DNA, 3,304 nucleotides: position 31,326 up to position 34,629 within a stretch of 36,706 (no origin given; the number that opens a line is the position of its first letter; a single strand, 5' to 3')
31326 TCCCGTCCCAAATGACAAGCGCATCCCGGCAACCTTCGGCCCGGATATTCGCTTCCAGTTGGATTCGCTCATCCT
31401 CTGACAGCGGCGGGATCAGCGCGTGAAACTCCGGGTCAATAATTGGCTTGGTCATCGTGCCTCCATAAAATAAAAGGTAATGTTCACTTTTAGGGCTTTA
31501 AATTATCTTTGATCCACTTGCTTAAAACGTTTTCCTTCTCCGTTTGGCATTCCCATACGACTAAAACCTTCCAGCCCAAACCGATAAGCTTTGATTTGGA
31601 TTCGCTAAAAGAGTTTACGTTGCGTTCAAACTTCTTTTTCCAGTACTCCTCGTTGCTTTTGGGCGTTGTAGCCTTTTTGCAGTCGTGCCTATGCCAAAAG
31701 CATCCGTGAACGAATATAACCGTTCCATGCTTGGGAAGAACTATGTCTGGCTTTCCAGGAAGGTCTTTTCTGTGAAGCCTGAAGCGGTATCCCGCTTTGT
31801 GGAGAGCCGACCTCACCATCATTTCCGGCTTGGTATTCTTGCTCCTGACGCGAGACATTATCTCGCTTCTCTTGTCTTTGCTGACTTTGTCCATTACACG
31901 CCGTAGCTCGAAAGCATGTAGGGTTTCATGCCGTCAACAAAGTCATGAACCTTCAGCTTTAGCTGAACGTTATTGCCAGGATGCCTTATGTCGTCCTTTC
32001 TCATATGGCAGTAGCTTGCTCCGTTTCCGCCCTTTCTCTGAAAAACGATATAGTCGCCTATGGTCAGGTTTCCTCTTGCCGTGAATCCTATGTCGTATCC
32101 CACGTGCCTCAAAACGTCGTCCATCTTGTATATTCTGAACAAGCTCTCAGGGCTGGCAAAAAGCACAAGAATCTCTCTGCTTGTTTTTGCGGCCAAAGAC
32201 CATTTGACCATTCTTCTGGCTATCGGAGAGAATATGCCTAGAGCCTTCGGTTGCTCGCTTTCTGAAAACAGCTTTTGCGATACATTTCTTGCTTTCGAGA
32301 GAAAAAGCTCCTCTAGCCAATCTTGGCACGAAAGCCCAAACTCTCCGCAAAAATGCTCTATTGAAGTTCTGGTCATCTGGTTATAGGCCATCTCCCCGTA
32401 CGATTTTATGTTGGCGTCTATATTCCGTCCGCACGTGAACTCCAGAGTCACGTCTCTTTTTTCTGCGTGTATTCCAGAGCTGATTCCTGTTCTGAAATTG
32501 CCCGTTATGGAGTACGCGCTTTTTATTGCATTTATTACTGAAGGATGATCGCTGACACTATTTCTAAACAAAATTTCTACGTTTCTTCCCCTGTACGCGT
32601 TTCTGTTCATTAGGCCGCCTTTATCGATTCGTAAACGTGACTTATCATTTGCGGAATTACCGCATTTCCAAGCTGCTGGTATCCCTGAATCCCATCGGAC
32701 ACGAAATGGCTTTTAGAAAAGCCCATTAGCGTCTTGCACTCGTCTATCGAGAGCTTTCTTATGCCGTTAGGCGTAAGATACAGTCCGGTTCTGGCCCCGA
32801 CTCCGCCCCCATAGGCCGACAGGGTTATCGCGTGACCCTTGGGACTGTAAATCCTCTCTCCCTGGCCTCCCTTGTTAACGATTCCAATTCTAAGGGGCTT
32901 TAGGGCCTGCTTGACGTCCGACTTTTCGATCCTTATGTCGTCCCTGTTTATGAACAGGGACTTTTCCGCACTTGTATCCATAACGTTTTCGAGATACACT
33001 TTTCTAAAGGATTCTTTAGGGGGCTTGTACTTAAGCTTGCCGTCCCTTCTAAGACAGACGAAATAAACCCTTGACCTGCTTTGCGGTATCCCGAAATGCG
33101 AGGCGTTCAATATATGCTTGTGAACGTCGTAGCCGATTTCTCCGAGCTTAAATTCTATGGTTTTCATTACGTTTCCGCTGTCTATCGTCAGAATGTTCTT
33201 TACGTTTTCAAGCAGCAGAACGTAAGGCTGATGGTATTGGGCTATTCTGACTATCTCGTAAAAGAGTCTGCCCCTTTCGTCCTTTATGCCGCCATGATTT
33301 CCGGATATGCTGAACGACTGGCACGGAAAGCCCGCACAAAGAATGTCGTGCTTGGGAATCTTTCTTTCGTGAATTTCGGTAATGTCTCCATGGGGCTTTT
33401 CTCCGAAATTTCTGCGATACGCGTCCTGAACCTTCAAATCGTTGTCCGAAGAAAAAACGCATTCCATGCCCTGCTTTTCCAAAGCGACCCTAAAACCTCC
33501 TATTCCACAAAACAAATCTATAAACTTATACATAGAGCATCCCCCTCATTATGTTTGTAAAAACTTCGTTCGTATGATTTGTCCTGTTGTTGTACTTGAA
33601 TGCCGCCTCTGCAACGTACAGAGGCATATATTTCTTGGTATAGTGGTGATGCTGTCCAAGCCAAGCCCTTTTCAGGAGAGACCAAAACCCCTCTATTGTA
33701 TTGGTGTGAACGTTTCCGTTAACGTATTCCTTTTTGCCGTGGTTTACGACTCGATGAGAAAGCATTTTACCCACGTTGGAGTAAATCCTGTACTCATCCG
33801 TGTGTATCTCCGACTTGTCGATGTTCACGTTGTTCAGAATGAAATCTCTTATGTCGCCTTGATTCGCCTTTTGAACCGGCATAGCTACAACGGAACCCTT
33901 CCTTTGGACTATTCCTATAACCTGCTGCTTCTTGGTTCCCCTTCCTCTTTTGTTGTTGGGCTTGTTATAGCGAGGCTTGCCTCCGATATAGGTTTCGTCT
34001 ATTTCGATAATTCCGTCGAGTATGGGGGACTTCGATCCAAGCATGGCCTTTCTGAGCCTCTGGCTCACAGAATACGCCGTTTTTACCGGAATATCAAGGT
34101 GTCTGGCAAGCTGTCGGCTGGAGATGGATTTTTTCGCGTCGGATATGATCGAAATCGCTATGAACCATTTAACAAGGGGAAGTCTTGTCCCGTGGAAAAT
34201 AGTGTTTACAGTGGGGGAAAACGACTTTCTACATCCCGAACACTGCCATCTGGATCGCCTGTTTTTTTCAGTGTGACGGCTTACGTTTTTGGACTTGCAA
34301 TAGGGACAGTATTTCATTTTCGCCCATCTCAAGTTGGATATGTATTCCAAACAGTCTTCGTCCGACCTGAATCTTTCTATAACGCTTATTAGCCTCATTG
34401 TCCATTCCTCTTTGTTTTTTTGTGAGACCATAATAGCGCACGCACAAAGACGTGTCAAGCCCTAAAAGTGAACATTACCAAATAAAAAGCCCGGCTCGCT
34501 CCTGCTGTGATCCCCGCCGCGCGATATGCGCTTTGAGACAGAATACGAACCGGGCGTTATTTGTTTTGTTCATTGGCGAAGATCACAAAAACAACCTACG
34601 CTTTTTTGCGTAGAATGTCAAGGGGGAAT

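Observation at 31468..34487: Unit transposon (IS1595-type) whose cargo is a whole R-M-Vsr cassette, freshly inserted in a phage genome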

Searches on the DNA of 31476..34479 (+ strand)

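Call 7: search_dna_similar(query=window:31476-34479:+, collection=phages, mode=near)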
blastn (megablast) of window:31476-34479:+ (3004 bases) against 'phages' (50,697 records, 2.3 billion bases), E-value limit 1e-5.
No match.

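Call 8: search_dna_similar(query=window:31476-34479:+, collection=plasmids, mode=near)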
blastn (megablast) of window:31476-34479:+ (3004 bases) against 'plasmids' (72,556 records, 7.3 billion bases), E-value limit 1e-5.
No match.

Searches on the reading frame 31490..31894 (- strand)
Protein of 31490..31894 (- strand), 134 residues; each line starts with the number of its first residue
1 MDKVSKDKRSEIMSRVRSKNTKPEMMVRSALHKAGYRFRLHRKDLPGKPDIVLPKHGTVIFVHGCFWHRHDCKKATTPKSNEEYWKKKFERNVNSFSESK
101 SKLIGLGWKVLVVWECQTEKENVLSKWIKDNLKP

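Call 4: search_protein_families(library=pfam, proteins=[window:31490-31894:-], max_evalue=0.01)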
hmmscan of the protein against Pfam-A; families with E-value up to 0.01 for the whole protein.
window:31490-31894:- (134 aa): 1 family
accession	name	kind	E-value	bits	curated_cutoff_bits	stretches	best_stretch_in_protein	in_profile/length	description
PF03852.21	Vsr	-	4.1e-32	110.3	27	1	1-74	1-74/74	DNA mismatch endonuclease Vsr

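Call 15: find_encoding_contigs(protein=window:31490-31894:-, flank=10000, max_places=10)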
Protein window:31490-31894:- (134 aa): 21 contigs read that carry it; 10 places shown.
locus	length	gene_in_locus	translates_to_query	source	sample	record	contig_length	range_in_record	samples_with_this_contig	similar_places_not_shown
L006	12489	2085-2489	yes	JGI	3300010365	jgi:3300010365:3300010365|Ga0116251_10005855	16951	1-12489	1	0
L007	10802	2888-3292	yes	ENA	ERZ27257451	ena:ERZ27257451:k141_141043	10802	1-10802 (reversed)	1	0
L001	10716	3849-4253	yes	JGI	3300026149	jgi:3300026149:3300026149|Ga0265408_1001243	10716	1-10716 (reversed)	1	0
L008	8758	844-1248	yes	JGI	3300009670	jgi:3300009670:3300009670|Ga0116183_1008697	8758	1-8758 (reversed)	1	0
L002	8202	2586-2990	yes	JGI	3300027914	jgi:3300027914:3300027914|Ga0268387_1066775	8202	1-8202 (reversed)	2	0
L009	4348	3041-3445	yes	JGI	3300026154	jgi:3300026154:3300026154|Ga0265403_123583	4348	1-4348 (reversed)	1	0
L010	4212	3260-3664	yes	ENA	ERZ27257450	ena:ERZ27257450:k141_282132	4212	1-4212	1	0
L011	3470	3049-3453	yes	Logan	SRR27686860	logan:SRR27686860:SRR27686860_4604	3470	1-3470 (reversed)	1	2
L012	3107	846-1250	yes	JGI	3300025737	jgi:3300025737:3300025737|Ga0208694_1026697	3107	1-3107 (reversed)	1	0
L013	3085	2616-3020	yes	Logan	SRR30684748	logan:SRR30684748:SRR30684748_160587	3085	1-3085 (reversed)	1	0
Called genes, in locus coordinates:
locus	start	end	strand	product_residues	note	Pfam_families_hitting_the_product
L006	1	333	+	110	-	?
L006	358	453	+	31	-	-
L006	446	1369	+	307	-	PF00145:DNA_methylase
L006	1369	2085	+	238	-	-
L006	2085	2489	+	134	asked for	PF03852:Vsr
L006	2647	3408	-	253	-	PF00378:ECH_1, PF16113:ECH_2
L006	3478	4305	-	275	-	PF00108:Thiolase_N, PF02803:Thiolase_C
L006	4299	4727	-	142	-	PF00108:Thiolase_N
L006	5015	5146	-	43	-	-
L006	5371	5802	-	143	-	-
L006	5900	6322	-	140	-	PF06935:DUF1284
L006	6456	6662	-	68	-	-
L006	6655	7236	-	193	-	PF12710:HAD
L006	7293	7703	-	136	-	-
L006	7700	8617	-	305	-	PF13551:HTH_29 (weak), PF13565:HTH_32, PF13592:HTH_33, PF13358:DDE_3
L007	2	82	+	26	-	?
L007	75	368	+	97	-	-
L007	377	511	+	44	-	-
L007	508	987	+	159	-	-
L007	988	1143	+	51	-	-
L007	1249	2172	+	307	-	PF00145:DNA_methylase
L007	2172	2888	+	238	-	-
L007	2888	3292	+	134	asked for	PF03852:Vsr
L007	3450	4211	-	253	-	PF00378:ECH_1, PF16113:ECH_2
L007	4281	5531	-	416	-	PF00108:Thiolase_N, PF02803:Thiolase_C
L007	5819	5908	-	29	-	-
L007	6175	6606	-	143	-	-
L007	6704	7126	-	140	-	PF06935:DUF1284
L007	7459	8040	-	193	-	PF12710:HAD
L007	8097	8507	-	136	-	-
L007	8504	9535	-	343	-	PF01527:HTH_Tnp_1 (weak), PF13384:HTH_23 (faint), PF13518:HTH_28, PF13551:HTH_29, PF13565:HTH_32, PF13592:HTH_33, PF13358:DDE_3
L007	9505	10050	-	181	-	PF00701:DHDPS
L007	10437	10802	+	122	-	?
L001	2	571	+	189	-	?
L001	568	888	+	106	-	PF18909:dGTP_diPhyd_N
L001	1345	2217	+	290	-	PF12760:Zn_ribbon_IS1595, PF12762:DDE_Tnp_IS1595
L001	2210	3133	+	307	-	PF00145:DNA_methylase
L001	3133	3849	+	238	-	-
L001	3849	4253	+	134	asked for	PF03852:Vsr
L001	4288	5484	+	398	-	PF01555:N6_N4_Mtase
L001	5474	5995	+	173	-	-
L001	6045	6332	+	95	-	-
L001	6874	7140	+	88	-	PF05284:DUF736 (faint)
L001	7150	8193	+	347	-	PF13479:AAA_24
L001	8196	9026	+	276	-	-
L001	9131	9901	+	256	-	PF09681:Phage_rep_org_N (weak)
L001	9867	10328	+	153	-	-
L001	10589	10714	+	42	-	?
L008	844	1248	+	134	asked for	PF03852:Vsr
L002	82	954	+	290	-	PF12760:Zn_ribbon_IS1595, PF12762:DDE_Tnp_IS1595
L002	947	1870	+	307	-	PF00145:DNA_methylase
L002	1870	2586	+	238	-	-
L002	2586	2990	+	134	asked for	PF03852:Vsr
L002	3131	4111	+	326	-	-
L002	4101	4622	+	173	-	-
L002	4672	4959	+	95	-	-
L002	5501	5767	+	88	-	PF05284:DUF736 (faint)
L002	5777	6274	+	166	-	-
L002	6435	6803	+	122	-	-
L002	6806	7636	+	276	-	-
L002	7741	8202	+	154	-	?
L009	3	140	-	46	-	?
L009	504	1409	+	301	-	PF12760:Zn_ribbon_IS1595, PF12762:DDE_Tnp_IS1595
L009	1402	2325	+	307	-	PF00145:DNA_methylase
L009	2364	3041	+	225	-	-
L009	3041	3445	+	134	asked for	PF03852:Vsr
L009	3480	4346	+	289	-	?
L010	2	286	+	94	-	?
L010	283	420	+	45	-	-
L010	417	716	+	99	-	-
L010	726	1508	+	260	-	-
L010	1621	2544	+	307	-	PF00145:DNA_methylase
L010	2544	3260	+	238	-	-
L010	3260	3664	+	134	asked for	PF03852:Vsr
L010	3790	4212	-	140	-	?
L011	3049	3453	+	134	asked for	PF03852:Vsr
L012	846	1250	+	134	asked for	PF03852:Vsr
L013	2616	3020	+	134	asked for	PF03852:Vsr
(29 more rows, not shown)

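Call 64: search_solved_structures(query=window:31490-31894:-, max_evalue=0.001, show_alignments=1)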
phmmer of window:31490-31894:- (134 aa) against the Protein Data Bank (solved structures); distinct sequences matched with E-value up to 0.001: 3.
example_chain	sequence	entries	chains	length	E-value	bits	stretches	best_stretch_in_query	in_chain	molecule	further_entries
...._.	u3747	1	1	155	6.7e-26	94.1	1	5-120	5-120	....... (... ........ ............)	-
1vsr_A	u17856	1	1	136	1.1e-23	87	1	24-120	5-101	PROTEIN (VSR ENDONUCLEASE)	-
1odg_A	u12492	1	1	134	1.7e-23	86.4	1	27-120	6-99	DNA MISMATCH ENDONUCLEASE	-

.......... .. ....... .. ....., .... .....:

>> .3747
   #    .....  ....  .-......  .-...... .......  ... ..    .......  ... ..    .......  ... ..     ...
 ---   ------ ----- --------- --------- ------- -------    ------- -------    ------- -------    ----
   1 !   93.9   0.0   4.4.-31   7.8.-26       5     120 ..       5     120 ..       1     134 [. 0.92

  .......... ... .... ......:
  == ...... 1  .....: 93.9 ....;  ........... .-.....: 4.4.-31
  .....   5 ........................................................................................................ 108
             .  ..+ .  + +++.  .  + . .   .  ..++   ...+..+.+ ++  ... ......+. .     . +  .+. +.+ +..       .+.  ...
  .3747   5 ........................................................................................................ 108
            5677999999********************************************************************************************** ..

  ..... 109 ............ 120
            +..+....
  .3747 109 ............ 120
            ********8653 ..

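Call 66: search_protein_families(library=phrogs, proteins=[L007:75-368:+, L007:508-987:+, L010:417-716:+, L010:726-1508:+, L010:2-286:+], max_evalue=0.001)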
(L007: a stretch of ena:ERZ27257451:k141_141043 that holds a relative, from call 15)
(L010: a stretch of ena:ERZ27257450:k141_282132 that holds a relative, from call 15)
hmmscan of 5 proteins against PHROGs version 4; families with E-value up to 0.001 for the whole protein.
L007:75-368:+ (97 aa): 0 families

L007:508-987:+ (159 aa): 0 families

L010:417-716:+ (99 aa): 0 families

L010:726-1508:+ (260 aa): 0 families

L010:2-286:+ (94 aa): 0 families

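Call 79: search_protein_families(library=ncbifam, proteins=[window:31490-31894:-], max_evalue=0.01)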
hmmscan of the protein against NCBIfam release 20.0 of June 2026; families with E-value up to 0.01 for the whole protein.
window:31490-31894:- (134 aa): 1 family
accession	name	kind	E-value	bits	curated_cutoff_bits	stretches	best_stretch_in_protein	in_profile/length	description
TIGR00632.1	vsr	subfamily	1.3e-43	148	97.85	1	1-117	2-119/119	DNA mismatch endonuclease Vsr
